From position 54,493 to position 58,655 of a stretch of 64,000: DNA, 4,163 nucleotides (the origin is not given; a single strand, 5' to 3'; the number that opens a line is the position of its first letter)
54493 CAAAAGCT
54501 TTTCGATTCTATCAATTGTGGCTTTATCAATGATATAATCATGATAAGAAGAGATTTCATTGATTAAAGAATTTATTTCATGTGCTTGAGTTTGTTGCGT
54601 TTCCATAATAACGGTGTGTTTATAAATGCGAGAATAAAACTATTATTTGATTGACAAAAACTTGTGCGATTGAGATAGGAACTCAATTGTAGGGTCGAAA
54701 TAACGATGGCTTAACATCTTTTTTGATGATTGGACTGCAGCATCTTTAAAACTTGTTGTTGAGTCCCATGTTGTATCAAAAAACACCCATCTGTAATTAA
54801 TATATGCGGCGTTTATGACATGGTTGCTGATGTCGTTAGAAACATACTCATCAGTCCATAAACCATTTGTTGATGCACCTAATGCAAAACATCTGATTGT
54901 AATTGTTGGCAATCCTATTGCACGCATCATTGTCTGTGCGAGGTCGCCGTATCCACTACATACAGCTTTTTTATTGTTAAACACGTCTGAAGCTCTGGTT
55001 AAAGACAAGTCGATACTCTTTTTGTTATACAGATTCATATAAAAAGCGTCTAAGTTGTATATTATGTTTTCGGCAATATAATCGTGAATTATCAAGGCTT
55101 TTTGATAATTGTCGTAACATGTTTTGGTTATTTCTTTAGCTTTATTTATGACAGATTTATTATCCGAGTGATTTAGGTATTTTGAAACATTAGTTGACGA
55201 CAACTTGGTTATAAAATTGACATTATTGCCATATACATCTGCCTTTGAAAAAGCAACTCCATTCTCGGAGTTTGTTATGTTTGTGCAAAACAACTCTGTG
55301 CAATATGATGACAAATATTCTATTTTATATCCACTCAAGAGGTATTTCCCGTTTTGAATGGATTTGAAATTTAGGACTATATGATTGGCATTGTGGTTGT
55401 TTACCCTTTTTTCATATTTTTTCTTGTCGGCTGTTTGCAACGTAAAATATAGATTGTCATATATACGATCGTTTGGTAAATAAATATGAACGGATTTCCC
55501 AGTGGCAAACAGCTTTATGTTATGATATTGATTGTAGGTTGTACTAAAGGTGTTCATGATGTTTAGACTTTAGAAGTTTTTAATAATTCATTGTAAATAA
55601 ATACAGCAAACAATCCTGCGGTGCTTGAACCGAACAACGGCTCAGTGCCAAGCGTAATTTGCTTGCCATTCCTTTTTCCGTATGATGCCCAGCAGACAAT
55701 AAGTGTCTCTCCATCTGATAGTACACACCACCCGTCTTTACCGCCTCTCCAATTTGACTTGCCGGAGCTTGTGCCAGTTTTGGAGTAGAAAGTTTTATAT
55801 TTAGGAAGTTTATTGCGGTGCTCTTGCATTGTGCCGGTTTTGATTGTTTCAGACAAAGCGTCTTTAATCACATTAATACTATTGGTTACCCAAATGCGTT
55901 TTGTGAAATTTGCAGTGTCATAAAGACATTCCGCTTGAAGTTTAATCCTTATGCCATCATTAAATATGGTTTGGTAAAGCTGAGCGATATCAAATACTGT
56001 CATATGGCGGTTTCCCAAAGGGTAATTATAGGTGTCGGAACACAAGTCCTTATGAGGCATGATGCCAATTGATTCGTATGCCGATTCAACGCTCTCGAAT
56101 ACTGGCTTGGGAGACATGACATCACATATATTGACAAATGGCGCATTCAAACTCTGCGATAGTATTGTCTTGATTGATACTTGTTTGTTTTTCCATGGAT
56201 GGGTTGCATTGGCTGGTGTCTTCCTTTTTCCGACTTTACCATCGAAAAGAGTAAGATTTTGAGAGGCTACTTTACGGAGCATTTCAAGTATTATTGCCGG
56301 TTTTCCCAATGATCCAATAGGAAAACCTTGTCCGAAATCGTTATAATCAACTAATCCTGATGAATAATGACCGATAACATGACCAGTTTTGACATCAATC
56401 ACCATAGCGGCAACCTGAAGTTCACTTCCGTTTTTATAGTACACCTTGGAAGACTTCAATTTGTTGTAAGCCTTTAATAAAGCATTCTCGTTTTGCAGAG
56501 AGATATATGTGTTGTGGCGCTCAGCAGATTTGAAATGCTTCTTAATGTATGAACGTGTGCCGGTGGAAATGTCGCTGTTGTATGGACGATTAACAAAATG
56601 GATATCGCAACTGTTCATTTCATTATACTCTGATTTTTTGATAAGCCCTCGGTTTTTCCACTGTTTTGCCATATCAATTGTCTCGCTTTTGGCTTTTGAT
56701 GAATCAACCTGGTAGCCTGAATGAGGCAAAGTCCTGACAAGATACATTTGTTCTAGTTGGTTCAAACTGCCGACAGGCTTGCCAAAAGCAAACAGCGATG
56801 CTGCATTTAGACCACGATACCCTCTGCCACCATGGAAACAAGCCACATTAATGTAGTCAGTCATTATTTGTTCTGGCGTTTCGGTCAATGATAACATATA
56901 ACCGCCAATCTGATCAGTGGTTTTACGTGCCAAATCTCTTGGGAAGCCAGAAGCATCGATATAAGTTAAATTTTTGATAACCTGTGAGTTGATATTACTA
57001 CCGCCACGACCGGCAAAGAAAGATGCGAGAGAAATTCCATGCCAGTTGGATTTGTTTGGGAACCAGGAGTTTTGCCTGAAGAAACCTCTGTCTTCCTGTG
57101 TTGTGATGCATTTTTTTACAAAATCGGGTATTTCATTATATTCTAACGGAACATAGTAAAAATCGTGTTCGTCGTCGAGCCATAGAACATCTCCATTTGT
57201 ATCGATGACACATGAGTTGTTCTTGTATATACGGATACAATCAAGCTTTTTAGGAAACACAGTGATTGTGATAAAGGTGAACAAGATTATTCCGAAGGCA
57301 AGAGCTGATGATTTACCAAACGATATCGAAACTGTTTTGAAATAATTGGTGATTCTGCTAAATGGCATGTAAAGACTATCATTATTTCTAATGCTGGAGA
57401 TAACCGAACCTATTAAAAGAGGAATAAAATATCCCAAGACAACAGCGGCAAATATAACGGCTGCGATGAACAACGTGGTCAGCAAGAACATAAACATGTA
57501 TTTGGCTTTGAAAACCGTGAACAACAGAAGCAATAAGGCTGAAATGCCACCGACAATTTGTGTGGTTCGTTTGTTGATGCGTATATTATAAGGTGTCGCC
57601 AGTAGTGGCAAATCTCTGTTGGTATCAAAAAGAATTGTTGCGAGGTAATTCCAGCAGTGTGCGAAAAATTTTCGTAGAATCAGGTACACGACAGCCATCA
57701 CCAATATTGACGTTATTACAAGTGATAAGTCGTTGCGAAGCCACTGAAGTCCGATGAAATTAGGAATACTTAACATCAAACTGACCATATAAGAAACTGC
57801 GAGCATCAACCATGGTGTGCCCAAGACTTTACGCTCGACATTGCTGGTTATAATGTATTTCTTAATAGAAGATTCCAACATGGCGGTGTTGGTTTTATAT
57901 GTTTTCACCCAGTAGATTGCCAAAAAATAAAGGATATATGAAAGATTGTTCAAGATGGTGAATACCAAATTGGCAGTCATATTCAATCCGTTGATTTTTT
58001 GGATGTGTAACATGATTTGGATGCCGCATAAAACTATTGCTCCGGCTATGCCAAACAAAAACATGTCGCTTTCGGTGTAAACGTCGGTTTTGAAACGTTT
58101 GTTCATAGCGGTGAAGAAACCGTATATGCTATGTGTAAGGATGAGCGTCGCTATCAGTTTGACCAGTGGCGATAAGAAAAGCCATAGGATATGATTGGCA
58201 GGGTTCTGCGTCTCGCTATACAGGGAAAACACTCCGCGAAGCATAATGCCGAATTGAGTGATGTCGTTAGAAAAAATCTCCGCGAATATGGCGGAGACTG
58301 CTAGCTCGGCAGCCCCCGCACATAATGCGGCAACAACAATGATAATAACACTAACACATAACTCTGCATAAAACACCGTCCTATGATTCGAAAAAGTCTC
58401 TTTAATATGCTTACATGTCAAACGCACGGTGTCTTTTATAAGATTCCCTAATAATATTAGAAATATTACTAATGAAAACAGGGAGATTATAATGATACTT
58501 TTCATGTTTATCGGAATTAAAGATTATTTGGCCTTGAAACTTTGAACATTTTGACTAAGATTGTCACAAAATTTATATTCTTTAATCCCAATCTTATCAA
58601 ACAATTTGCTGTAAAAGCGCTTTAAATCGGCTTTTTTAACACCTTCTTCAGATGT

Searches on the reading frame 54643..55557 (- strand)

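Call 14: search_protein_families(library=pfam, proteins=[window:54643-55557:-], max_evalue=0.001)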
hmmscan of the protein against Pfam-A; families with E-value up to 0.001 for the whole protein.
window:54643-55557:- (304 aa): 1 family
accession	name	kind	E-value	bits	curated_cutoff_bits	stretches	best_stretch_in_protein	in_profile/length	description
PF01841.26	Transglut_core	-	1.9e-14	54.3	23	1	139-261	3-107/108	Transglutaminase-like superfamily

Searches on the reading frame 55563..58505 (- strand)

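Call 14: search_protein_families(library=pfam, proteins=[window:55563-58505:-], max_evalue=0.001)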
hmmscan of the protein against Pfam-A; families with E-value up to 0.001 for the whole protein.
window:55563-58505:- (980 aa): 2 families
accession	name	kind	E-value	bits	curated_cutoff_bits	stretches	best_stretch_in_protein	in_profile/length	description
PF00912.28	Transgly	-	5.8e-17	62.1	27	1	453-602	16-161/178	Transglycosylase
PF00905.27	Transpeptidase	-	1.5e-08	34.6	22.1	1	699-924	2-253/299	Penicillin binding protein transpeptidase domain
